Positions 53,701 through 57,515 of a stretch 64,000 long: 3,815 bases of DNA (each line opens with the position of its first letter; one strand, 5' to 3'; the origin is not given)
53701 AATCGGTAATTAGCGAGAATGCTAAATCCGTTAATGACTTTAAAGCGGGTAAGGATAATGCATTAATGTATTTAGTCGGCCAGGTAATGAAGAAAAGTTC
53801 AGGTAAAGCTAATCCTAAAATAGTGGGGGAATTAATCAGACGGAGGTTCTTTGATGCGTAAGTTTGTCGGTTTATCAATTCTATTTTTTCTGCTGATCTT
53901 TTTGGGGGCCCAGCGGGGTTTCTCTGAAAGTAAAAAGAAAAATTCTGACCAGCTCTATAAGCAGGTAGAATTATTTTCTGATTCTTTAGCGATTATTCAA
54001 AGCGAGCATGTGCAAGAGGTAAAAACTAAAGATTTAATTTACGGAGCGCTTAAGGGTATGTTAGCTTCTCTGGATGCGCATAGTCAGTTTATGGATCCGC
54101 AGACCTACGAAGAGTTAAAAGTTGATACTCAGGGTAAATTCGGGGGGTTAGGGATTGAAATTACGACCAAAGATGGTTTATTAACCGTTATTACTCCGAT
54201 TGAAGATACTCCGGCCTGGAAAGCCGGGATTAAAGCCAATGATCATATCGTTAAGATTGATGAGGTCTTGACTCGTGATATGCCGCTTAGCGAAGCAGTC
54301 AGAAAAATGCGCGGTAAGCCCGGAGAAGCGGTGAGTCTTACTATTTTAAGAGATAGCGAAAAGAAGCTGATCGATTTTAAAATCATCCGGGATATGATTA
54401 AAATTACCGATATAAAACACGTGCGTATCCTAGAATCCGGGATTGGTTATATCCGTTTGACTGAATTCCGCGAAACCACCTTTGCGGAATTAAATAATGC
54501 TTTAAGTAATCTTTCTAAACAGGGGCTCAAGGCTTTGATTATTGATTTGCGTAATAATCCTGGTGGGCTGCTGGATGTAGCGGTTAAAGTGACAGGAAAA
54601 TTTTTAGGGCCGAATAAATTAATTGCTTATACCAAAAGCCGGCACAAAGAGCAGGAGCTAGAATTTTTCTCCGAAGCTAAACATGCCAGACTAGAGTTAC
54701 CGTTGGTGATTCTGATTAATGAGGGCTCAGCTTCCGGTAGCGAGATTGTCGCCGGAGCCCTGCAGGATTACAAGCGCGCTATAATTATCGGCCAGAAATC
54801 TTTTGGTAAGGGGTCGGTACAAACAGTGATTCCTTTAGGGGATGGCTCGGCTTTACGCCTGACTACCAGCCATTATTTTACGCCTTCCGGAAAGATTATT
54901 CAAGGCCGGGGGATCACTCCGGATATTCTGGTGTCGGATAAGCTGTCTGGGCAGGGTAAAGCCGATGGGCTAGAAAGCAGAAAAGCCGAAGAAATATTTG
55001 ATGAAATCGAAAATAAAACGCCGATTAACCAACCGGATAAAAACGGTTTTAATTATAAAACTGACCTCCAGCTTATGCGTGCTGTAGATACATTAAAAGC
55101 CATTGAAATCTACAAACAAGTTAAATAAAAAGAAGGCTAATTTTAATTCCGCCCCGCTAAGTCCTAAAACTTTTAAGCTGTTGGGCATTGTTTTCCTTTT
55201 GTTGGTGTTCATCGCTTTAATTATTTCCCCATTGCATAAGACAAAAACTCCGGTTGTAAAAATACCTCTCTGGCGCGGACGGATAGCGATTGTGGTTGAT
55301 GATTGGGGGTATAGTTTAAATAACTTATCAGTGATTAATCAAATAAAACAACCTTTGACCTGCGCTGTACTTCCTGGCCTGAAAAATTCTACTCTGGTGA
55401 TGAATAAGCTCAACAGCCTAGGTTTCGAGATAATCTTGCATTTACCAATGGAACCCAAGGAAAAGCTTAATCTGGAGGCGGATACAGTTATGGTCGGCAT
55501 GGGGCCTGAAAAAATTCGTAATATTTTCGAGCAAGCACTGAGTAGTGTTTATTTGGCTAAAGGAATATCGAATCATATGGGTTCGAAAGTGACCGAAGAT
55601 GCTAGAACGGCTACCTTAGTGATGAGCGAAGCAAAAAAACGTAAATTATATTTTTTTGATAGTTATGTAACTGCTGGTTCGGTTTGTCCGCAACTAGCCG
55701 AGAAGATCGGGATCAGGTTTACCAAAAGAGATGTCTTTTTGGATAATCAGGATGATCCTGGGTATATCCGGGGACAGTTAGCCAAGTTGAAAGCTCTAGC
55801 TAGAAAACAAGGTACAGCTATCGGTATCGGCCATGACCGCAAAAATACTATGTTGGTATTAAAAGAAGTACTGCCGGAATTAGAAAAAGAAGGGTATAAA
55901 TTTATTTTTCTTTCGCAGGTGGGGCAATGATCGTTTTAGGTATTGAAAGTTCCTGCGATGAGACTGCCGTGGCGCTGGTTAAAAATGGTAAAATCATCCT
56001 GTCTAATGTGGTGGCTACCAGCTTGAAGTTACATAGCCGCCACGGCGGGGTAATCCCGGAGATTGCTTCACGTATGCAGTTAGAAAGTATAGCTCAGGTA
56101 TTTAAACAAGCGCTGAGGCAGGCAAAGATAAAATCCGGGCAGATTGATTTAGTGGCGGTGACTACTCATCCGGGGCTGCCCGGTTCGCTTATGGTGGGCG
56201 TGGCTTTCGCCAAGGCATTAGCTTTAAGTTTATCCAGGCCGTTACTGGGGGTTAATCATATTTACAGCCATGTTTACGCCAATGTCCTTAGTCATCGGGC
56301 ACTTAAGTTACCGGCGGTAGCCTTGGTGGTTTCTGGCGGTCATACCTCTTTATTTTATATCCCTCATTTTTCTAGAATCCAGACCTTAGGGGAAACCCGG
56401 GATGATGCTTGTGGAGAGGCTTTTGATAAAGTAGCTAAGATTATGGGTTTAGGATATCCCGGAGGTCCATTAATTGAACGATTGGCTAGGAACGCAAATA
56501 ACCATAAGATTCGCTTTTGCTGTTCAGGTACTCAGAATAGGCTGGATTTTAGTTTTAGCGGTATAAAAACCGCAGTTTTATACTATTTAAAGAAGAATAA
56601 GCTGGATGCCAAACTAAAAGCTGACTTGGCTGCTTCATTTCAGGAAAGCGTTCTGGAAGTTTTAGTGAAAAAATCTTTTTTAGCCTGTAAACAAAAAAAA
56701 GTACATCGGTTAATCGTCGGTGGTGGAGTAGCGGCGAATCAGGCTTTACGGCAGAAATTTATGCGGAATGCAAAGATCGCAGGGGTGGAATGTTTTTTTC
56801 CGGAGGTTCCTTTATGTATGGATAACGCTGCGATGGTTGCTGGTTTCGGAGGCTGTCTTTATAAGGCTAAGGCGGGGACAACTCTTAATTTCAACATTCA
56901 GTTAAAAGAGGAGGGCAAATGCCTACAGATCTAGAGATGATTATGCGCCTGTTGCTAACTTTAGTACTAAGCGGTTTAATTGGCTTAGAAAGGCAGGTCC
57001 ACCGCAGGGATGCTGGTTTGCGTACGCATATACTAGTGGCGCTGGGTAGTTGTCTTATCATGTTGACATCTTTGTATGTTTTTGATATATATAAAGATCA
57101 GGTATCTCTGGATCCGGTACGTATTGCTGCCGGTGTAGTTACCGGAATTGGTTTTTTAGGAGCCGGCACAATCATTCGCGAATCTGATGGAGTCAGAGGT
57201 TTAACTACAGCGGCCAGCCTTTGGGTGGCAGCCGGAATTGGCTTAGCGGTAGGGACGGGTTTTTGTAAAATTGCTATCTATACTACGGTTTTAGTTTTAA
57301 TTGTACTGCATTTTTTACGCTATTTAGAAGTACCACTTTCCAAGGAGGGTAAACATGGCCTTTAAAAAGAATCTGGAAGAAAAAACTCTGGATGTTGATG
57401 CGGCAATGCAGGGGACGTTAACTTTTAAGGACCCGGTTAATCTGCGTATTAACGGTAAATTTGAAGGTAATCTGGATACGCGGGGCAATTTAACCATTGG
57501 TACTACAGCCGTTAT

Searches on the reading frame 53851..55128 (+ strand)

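Call 73: search_protein_families(library=pfam, max_evalue=0.00001, proteins=[window:53851-55128:+])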
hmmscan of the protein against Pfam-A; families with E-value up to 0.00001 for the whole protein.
window:53851-55128:+ (425 aa): 5 families
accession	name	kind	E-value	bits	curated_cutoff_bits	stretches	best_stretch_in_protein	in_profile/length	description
PF03572.23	Peptidase_S41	-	1.2e-56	191.3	24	1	198-361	2-165/165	Peptidase family S41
PF13180.12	PDZ_2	-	2.5e-12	47.3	27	1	98-177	1-79/80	PDZ domain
PF17820.7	PDZ_6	-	7e-10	38.9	27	1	115-167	4-54/54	PDZ domain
PF22694.1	CtpB_N-like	-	1.3e-08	35.6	27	1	25-85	25-85/85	Activating protease CtpB N-terminal domain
PF00595.29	PDZ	-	7.8e-08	33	23.2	1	93-166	6-81/81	PDZ domain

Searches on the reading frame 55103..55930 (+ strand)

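Call 73: search_protein_families(library=pfam, max_evalue=0.00001, proteins=[window:55103-55930:+])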
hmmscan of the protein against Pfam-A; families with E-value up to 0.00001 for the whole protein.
window:55103-55930:+ (275 aa): 1 family
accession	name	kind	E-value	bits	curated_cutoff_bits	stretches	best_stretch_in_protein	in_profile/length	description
PF04748.18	Polysacc_deac_2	-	6.9e-67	225.1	27.5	1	63-273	1-211/212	Divergent polysaccharide deacetylase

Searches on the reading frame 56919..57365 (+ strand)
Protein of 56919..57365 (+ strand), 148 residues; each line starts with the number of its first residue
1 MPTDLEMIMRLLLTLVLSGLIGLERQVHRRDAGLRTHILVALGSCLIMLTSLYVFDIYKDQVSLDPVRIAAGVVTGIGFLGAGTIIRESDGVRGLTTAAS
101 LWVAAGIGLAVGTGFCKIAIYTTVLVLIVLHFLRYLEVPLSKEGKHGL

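Call 4: search_protein_families(library=pfam, proteins=[window:56919-57365:+])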
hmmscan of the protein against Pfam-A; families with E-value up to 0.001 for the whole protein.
window:56919-57365:+ (148 aa): 1 family
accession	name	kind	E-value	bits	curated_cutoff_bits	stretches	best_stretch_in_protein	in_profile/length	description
PF02308.21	MgtC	-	1.3e-41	142.2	31.4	1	11-137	1-119/121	MgtC family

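Call 5: search_protein_families(library=ncbifam, proteins=[window:56919-57365:+])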
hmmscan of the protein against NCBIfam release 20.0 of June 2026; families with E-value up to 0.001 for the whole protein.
window:56919-57365:+ (148 aa): 2 families
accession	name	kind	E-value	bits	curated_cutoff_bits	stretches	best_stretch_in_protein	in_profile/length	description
NF007431.0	PRK09977.1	equivalog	2.2e-46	158.2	214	1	6-138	4-138/215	MgtC/SapB family protein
NF011912.0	PRK15385.1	equivalog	2.8e-29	102.1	255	1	7-134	10-130/231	MgtC family protein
